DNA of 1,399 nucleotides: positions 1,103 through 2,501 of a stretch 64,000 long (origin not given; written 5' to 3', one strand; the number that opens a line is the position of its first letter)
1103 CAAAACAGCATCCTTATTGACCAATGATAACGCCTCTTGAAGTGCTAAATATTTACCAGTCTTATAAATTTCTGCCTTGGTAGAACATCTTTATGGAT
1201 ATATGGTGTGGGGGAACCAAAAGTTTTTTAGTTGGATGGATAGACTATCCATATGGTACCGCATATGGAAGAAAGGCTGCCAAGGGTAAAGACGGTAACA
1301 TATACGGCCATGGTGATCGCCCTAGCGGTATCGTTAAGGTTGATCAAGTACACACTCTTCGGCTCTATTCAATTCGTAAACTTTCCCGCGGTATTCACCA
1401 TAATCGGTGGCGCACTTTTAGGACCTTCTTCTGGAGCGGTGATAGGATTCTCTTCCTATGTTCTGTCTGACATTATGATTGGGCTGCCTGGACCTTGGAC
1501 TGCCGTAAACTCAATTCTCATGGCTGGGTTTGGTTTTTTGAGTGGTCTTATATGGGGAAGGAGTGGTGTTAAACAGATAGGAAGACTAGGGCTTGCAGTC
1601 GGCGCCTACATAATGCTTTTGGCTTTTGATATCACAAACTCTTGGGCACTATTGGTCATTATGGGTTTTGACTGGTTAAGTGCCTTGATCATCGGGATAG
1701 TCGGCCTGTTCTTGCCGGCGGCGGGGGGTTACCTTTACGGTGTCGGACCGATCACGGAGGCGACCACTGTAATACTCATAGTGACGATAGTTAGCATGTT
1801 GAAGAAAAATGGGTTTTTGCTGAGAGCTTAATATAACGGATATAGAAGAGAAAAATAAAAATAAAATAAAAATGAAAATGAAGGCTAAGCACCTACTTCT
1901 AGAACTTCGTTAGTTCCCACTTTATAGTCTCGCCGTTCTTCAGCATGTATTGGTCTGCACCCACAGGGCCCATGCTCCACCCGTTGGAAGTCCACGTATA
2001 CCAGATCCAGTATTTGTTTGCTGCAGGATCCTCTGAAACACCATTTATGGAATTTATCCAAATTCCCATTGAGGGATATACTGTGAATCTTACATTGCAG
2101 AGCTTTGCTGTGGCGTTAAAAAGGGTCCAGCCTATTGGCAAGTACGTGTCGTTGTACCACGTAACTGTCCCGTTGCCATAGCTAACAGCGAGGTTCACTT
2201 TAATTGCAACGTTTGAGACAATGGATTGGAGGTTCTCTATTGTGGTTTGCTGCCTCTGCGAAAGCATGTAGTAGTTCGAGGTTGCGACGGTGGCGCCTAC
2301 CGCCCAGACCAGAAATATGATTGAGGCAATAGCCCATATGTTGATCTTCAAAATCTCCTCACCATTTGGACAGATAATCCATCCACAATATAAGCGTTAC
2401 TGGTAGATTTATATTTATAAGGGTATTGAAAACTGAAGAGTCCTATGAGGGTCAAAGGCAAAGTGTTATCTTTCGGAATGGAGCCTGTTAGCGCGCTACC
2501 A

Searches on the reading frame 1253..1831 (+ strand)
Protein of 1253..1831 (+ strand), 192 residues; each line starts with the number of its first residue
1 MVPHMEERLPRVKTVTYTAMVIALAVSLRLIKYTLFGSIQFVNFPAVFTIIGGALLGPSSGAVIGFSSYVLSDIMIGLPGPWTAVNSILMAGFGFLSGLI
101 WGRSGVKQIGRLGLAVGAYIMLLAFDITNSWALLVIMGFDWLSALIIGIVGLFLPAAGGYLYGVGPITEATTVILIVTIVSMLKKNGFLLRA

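Call 7: search_protein_families(library=ncbifam, proteins=[window:1253-1831:+], max_evalue=0.01)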
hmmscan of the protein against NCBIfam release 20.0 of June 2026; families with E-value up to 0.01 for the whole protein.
window:1253-1831:+ (192 aa): 1 family
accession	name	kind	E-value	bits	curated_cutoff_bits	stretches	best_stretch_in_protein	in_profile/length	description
NF045596.1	ECF_S_CD3073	equivalog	0.0074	16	180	1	16-86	2-72/174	CD3073 family putative ECF transporter S component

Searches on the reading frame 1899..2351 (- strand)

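Call 7: search_protein_families(library=ncbifam, proteins=[window:1899-2351:-], max_evalue=0.01)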
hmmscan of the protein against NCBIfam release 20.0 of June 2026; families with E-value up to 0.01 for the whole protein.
window:1899-2351:- (150 aa): 0 families

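Call 20: search_protein_families(library=pfam, proteins=[window:1899-2351:-], max_evalue=0.05)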
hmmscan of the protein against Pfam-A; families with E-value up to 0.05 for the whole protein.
window:1899-2351:- (150 aa): 1 family
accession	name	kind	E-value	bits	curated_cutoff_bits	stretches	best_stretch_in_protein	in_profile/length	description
PF14478.12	DUF4430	-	2.3e-10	41.2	23.8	1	74-149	1-72/72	Domain of unknown function (DUF4430)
